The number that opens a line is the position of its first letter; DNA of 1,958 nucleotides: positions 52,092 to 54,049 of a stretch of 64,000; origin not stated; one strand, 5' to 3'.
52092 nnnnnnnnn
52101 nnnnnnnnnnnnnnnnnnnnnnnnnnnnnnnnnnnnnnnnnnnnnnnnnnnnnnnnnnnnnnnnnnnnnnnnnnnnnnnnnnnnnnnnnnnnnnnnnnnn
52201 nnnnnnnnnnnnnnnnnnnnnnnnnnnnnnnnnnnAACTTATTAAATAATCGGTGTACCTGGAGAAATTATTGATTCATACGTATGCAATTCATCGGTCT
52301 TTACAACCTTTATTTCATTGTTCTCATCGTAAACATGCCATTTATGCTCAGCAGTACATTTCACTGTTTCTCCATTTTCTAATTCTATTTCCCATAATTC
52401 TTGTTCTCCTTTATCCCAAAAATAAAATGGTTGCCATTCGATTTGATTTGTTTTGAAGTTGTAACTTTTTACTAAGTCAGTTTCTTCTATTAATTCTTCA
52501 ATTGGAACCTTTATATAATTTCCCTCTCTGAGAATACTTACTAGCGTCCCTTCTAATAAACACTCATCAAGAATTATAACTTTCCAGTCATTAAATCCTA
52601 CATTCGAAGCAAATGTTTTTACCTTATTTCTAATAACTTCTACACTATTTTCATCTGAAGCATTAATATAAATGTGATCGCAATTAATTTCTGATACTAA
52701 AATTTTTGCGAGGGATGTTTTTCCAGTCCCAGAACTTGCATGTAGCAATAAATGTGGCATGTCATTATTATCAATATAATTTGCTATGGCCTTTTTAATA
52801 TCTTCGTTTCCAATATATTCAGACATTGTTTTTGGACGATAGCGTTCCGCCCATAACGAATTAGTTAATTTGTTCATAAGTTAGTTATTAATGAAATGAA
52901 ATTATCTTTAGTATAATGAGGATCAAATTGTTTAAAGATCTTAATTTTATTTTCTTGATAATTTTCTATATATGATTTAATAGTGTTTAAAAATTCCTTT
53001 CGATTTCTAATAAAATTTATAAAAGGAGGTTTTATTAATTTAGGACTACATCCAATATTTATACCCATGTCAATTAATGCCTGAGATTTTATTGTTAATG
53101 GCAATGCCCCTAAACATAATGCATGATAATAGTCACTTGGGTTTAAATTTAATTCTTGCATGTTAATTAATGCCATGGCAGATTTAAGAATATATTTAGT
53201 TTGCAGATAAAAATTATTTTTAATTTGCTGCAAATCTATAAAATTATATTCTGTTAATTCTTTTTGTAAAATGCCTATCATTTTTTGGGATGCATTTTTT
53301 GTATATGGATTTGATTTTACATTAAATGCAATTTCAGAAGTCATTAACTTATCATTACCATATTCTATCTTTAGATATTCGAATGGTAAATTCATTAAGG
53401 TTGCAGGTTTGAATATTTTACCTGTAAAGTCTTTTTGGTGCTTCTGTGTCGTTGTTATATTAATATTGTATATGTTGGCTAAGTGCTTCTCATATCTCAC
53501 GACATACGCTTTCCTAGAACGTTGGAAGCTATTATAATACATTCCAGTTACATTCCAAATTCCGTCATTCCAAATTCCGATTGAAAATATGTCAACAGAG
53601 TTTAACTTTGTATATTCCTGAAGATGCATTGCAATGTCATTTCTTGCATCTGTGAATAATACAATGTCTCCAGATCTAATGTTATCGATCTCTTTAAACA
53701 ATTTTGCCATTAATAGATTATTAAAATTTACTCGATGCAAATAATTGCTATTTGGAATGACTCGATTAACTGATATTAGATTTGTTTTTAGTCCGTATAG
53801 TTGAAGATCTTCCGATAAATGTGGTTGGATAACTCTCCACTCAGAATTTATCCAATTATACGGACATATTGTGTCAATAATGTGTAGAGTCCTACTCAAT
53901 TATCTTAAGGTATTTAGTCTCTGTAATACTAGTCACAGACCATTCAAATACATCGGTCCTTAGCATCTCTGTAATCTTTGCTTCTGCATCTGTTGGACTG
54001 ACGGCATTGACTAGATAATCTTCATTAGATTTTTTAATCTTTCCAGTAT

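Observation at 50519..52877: Clamp-loader (gp44/RFC-like) gene fractured by a split intein with a free-standing homing endonuclease between the halves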

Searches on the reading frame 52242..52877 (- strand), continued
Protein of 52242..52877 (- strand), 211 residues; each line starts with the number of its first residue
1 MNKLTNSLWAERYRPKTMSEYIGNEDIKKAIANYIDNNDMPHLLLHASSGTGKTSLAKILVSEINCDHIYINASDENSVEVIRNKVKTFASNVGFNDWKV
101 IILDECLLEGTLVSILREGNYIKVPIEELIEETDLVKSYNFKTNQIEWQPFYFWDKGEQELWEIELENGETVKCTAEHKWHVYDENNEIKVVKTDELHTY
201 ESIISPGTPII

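Call 62: find_encoding_contigs(protein=P0001, flank=1000, max_places=3)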
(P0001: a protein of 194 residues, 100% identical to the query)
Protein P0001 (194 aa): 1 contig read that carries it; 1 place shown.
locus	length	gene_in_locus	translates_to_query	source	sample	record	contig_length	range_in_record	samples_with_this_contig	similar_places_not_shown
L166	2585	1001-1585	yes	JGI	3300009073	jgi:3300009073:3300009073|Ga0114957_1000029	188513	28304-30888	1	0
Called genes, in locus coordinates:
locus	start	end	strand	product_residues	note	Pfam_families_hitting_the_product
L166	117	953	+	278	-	-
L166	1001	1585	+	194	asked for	PF00004:AAA (weak), PF14890:Intein_splicing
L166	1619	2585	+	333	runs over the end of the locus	PF08722:Tn7_TnsA-like_N (weak)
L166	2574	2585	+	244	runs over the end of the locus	PF14890:Intein_splicing (weak), PF21328:Gp44_lid (weak), PF25361:AAA_lid_RFC1 (weak)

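Call 64: find_related_loci(query=A1, collection=genome_contigs, flank=4000)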
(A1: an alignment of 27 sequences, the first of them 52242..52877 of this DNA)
Query A1 (211 aa) in genome_contigs; peptide patterns used: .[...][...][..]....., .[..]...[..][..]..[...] (x = any residue, [..] = any of these).
600 stretches matched a pattern (row limit reached: there are more); 483 encode a relative of the query (tblastn E <= 1e-3); the best 80 are kept; 80 distinct loci.
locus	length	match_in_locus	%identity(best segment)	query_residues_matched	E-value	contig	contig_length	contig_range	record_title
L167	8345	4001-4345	32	1-106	4e-18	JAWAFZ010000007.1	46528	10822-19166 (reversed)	MAG: Candidatus Caldarchaeum sp. isolate QQ_201912_bins_79 QQ_201912_bins_79_scaffold_7, whole genome shotgun sequence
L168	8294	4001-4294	33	6-106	6e-13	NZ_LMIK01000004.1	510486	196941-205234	Lysobacter sp. Root76 contig_2, whole genome shotgun sequence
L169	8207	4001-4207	41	9-74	7e-13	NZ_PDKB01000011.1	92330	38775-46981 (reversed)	Aliarcobacter vitoriensis strain CECT 9230 NODE_11_length_92330_cov_74.1716, whole genome shotgun sequence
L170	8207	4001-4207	39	9-74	3e-12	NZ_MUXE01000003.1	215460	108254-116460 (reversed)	Arcobacter caeni strain RW17-10 NODE_3_length_215460_cov_46.9737_ID_2053, whole genome shotgun sequence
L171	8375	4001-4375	33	6-106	1e-12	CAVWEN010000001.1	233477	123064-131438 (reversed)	MAG: uncultured bacterium isolate MFD01275.bin.1.70 genome assembly, contig: contig_19259, whole genome shotgun sequence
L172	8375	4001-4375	32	6-106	3e-12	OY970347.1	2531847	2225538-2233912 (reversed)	MAG: uncultured bacterium isolate MFD04212.bin.c.12 genome assembly, chromosome: 1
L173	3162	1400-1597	41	12-74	3e-12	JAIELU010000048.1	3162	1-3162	MAG: Campylobacterales bacterium isolate co.spades.CONCOCT.1kb_120 c_000000000473, whole genome shotgun sequence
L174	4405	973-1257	33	9-103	4e-12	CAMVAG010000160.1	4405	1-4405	MAG TPA_asm: uncultured Selenomonadales bacterium isolate SRR8387719_bin.48_metaWRAP_v1.3_MAG genome assembly, contig: E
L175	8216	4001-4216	38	1-74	4e-12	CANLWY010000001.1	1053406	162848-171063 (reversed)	uncultured Campylobacterales bacterium isolate 272-3Z.fasta genome assembly, contig: NODE_1, whole genome shotgun sequen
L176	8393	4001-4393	31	5-105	4e-12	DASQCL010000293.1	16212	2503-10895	MAG TPA_asm: Solirubrobacterales bacterium isolate SMAG_U11698 k141_2301855, whole genome shotgun sequence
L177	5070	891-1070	43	11-69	6e-12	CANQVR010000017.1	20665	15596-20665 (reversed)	MAG: uncultured Bacilli bacterium isolate Lapin-032__bin75 genome assembly, contig: Lapin-032__NODE_3941_length_20665_co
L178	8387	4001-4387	31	1-105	8e-12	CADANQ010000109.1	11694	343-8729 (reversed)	MAG: uncultured Clostridiales bacterium isolate RUG13460 genome assembly, contig: RUG13460_asm_109, whole genome shotgun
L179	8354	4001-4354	29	13-105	1e-11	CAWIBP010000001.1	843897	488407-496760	MAG: uncultured Actinomycetes bacterium isolate MFD01275.bin.2.76 genome assembly, contig: contig_11272, whole genome sh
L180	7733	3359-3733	32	6-106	1e-11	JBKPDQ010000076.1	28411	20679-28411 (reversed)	MAG: Actinomycetota bacterium isolate GB_EKS_MAG_00020 GB_EKS_000000935659, whole genome shotgun sequence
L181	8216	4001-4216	38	1-74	2e-11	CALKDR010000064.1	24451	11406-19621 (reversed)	MAG: uncultured Campylobacterales bacterium isolate S3_Bin_METABAT__224_1 genome assembly, contig: c_000000189800, whole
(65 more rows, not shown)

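Call 84: search_protein_families(library=ncbifam, proteins=[window:52242-52877:-], max_evalue=0.01)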
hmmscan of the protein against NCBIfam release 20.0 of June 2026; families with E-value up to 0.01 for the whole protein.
window:52242-52877:- (211 aa): 62 families (the best 25 are shown)
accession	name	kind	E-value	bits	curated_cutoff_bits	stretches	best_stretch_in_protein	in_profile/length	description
NF001679.0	PRK00440.1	equivalog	2.2e-27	96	303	1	5-106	4-112/322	replication factor C small subunit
NF003229.0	PRK04195.1-5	equivalog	4.7e-17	61.8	280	1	9-105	7-111/413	replication factor C large subunit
NF003159.0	PRK04132.1-4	equivalog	9.9e-17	60.2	999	2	4-54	10-60/852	replication factor C small subunit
NF003233.0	PRK04195.2-3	equivalog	4.1e-16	58.9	471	1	8-105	2-104/504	replication factor C large subunit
NF003157.0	PRK04132.1-2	equivalog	3.4e-15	55.1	1103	2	8-55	4-51/864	replication factor C small subunit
NF003230.0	PRK04195.1-6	equivalog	1e-14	54.1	441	1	9-105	4-105/494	replication factor C large subunit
NF003158.0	PRK04132.1-3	equivalog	4.3e-14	50.6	1750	2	5-55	13-63/1437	replication factor C small subunit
TIGR02397.1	dnaX_nterm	equivalog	1.5e-13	50.7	250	1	10-68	5-64/355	DNA polymerase III subunit gamma/tau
NF003231.0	PRK04195.2-1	equivalog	1.9e-13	50.1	442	1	8-106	6-110/517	replication factor C large subunit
NF003228.0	PRK04195.1-4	equivalog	2.7e-12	46.3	456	1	9-105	4-106/502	replication factor C large subunit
NF009067.0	PRK12402.1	equivalog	6.1e-12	45.2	317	1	6-75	2-76/340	replication factor C small subunit 2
NF003232.0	PRK04195.2-2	equivalog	1.1e-11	44.3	701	1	9-106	3-104/480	replication factor C large subunit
NF011523.0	PRK14962.1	equivalog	3.2e-11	42.7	576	1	12-68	7-64/474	DNA polymerase III subunits gamma and tau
NF004046.1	PRK05563.1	equivalog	7.5e-11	41.6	400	1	12-68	8-65/567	DNA polymerase III subunit gamma/tau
NF003234.0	PRK04195.2-4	equivalog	1.7e-10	40.4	529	1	8-90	2-88/497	replication factor C large subunit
TIGR01445.1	intein_Nterm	domain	1.4e-09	38.8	24.5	1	106-179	1-80/83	intein N-terminal splicing region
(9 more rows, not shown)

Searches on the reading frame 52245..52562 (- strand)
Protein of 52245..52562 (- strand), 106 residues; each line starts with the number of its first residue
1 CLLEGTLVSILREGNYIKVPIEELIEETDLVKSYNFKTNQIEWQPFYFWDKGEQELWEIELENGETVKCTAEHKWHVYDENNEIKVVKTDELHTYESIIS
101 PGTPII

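Call 95: search_dna_similar(query=window:52245-52562:-, collection=phages, mode=protein, max_rows=30, max_evalue=0.001)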
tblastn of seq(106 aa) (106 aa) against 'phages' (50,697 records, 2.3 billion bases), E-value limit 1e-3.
No match.

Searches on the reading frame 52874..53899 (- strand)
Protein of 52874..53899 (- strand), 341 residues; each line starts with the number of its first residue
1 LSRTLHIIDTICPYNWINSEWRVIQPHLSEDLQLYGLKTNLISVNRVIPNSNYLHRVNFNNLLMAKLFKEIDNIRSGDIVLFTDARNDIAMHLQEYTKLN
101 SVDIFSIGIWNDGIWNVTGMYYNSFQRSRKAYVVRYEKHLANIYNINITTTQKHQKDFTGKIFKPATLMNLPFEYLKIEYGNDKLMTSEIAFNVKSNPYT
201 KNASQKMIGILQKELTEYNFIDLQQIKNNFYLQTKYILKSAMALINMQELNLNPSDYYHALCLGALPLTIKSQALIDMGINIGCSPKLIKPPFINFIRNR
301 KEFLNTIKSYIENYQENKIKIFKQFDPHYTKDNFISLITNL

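Call 57: search_protein_families(library=phrogs, proteins=[window:52874-53899:-], max_evalue=0.00001)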
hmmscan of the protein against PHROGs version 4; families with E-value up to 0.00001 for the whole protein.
window:52874-53899:- (341 aa): 0 families

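Call 59: search_protein_families(library=pfam, proteins=[window:52874-53899:-], max_evalue=0.001)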
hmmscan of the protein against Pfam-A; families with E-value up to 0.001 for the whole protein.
window:52874-53899:- (341 aa): 0 families
